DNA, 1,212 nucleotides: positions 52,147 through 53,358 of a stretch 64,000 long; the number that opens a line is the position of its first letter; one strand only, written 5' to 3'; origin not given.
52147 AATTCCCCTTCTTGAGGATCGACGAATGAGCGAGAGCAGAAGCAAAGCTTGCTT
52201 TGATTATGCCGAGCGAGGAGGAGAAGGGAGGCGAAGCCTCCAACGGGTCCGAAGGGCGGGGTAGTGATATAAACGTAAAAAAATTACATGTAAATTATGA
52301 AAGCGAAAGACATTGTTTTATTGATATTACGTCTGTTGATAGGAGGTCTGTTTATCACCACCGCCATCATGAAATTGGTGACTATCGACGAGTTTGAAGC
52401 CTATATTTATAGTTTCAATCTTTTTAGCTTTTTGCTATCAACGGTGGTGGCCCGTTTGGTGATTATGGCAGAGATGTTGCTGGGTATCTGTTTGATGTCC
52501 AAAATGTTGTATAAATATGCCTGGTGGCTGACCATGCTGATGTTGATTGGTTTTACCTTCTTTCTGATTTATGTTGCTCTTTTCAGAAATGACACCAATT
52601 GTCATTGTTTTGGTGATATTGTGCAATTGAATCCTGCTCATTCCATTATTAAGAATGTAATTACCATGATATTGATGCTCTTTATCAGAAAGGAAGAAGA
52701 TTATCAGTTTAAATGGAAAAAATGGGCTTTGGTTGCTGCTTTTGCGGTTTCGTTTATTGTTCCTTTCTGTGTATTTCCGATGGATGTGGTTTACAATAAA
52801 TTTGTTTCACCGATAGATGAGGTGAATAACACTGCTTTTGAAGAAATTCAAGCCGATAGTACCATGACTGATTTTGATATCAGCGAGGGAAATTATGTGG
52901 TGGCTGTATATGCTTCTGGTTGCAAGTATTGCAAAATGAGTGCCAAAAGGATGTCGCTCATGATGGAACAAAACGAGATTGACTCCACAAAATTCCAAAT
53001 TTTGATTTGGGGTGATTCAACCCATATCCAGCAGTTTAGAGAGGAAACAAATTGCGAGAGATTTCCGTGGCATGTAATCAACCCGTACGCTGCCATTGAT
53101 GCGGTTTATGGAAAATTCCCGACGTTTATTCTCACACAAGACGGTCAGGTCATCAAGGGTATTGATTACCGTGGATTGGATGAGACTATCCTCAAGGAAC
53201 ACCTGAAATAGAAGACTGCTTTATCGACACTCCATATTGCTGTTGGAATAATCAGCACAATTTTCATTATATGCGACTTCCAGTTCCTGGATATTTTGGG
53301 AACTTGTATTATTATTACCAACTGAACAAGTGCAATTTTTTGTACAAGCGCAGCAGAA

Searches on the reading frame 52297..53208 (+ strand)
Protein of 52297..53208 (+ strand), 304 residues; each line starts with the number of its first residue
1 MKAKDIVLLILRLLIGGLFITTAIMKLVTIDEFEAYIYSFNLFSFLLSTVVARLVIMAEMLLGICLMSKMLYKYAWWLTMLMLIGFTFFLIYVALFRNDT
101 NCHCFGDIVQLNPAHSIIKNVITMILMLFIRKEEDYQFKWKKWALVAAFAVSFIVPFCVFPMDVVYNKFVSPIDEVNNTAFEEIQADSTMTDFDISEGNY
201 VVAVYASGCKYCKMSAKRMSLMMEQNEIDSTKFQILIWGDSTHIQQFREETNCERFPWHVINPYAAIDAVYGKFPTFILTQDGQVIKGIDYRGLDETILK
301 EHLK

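Call 44: find_encoding_contigs(protein=window:52297-53208:+, flank=10000, max_places=4)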
Protein window:52297-53208:+ (304 aa): 5 contigs read that carry it; 3 places shown.
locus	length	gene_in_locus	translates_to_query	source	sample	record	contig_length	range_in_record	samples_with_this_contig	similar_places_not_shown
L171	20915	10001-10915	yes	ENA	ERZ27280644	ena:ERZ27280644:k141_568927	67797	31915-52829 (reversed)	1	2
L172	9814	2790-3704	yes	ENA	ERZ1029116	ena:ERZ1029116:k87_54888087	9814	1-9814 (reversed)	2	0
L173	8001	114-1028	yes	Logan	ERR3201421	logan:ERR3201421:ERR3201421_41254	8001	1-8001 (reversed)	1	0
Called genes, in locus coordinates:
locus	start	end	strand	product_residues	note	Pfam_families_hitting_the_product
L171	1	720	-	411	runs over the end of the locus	-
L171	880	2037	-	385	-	-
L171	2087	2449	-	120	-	PF12844:HTH_19 (weak), PF13560:HTH_31, PF01381:HTH_3, PF13443:HTH_26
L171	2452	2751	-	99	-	PF09907:HigB_toxin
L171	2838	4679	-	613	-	PF13687:DUF4153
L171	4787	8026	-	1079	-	PF26549:Tricorn_N (weak), PF07676:PD40 (faint)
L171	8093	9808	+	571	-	PF02463:SMC_N (weak), PF13191:AAA_16 (faint), PF00005:ABC_tran, PF13304:AAA_21 (faint), PF13401:AAA_22 (faint), PF08352:oligo_HPY, PF00005:ABC_tran, PF02463:SMC_N (weak)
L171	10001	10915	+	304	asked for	PF07291:MauE, PF07681:DoxX (weak)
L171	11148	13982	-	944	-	PF01483:P_proprotein (faint), PF18911:PKD_4 (weak), PF00801:PKD (weak), PF18911:PKD_4, PF13585:CHU_C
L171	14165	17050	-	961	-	PF01483:P_proprotein (faint), PF00801:PKD, PF18911:PKD_4, PF13585:CHU_C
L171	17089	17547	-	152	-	-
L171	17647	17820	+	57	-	-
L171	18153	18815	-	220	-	PF14681:UPRTase, PF00156:Pribosyltran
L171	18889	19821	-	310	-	-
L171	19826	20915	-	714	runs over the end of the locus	PF01642:MM_CoA_mutase, PF02310:B12-binding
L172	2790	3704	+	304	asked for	PF07291:MauE, PF07681:DoxX (weak)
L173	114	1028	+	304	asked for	PF07291:MauE, PF07681:DoxX (weak)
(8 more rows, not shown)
